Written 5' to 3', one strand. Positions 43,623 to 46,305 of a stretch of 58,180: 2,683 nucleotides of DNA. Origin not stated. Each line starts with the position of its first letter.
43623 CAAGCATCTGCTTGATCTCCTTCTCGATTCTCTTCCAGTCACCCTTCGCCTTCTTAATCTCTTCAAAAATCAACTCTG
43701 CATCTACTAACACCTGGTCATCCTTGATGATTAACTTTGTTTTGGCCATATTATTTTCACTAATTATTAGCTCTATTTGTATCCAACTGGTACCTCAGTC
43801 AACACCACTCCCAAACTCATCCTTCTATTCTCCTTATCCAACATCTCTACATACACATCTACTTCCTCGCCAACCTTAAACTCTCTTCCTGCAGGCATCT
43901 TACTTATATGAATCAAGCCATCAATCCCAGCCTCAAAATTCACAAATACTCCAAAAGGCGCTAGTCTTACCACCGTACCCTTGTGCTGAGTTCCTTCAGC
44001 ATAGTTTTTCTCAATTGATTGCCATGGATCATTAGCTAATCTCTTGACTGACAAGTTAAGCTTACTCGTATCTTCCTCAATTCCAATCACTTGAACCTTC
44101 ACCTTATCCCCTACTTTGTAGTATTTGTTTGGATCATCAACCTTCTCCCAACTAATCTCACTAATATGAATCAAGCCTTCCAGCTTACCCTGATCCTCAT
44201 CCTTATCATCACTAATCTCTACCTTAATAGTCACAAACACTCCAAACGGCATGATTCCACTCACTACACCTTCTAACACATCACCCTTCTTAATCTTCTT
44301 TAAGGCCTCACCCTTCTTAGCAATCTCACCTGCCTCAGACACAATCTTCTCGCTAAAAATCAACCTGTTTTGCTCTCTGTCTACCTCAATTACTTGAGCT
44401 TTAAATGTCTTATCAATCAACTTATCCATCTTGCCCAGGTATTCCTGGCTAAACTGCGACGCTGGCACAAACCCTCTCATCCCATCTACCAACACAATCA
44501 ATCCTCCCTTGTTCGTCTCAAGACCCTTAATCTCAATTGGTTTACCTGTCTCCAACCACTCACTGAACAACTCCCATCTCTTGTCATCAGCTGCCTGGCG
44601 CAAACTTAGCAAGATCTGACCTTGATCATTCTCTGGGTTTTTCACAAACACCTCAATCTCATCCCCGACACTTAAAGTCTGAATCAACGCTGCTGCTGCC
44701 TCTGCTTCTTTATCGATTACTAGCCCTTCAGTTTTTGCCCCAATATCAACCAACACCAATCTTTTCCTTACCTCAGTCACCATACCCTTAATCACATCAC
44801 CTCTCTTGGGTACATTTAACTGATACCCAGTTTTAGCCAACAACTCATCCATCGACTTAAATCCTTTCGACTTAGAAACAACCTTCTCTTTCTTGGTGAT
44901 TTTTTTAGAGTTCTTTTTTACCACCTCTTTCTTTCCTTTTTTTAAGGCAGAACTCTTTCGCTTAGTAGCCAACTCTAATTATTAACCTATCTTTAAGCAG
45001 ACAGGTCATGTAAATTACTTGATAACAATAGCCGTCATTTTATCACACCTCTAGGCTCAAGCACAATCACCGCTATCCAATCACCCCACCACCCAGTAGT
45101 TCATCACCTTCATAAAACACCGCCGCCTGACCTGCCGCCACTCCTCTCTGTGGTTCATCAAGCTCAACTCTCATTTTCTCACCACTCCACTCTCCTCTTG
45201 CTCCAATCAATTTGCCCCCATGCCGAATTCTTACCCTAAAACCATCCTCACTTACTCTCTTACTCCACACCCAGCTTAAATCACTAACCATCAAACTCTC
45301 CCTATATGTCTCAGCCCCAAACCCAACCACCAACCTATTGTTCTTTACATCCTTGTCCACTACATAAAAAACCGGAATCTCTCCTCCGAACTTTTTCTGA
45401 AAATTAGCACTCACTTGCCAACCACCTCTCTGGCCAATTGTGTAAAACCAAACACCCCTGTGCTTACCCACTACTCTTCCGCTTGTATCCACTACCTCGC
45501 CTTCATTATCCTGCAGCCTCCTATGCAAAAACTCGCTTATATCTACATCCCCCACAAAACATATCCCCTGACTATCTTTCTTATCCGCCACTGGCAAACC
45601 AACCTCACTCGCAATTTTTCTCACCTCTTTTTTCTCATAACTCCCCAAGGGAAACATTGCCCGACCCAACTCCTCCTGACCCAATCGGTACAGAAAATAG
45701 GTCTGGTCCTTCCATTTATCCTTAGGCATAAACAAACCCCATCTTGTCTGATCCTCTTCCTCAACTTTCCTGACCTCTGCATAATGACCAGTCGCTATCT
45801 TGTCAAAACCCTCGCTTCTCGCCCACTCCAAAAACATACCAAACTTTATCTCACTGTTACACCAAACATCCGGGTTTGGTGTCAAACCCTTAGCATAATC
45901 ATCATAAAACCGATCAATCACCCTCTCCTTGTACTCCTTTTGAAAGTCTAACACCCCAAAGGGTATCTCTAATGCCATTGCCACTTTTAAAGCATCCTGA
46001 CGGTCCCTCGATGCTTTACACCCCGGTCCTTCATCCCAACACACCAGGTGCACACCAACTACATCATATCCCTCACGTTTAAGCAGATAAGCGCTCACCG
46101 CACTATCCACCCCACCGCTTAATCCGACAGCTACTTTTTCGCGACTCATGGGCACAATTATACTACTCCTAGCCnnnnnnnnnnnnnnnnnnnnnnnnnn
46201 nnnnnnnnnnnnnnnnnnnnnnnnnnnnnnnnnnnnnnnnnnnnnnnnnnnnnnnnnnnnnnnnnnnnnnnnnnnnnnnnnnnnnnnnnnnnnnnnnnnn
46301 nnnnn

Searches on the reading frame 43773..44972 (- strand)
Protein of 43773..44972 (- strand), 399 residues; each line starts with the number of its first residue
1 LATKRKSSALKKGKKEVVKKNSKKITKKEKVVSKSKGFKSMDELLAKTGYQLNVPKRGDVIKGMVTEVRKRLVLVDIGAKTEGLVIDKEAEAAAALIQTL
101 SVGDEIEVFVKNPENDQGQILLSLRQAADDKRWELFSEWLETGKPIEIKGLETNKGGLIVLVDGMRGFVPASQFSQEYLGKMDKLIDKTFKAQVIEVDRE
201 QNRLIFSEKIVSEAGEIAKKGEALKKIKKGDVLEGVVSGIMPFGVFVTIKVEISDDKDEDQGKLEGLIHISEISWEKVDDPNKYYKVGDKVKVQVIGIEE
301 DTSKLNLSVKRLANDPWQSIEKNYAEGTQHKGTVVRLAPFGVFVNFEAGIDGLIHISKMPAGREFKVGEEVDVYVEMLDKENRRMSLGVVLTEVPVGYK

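Call 92: search_protein_families(library=pfam, proteins=[window:43773-44972:-], max_evalue=0.0001)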
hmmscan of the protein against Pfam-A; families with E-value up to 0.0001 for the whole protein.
window:43773-44972:- (399 aa): 3 families
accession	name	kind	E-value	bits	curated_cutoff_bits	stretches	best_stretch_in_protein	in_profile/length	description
PF00575.29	S1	-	1.2e-50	170.2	22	4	325-388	3-72/74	S1 RNA binding domain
PF23459.1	S1_RRP5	-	2.6e-13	50.8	27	0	228-309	2-72/72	RRP5 S1 domain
PF13509.12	S1_2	-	4.2e-07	30.4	21.8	0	327-383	2-55/61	S1 domain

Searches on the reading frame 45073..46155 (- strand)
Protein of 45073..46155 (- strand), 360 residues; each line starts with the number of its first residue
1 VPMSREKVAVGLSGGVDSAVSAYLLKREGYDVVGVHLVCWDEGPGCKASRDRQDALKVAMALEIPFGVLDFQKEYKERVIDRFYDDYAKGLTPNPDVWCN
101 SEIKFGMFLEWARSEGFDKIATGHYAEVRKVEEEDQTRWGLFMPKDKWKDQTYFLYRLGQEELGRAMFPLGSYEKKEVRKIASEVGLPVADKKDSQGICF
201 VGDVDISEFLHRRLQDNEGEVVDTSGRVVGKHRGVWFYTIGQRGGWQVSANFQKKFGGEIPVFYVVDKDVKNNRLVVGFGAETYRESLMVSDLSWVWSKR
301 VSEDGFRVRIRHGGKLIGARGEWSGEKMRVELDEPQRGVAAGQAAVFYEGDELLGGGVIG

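Call 92: search_protein_families(library=pfam, proteins=[window:45073-46155:-], max_evalue=0.0001)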
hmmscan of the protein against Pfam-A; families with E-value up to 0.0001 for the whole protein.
window:45073-46155:- (360 aa): 5 families
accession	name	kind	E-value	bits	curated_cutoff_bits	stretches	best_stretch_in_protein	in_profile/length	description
PF03054.22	tRNA_Me_trans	-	1.2e-72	244.3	20.6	1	6-202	1-201/202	tRNA methyl transferase HUP domain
PF20258.4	tRNA_Me_trans_C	-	2.8e-19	69.7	20.6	1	286-359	2-77/77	Aminomethyltransferase beta-barrel domain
PF20259.3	tRNA_Me_trans_M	-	4.1e-18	65.1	27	1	208-278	2-65/66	tRNA methyl transferase PRC-barrel domain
PF02540.23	NAD_synthase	-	8.5e-06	25.5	21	0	6-75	19-85/242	NAD synthase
PF02568.20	ThiI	-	3.4e-05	24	20.5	0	5-73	3-74/197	Thiamine biosynthesis protein (ThiI)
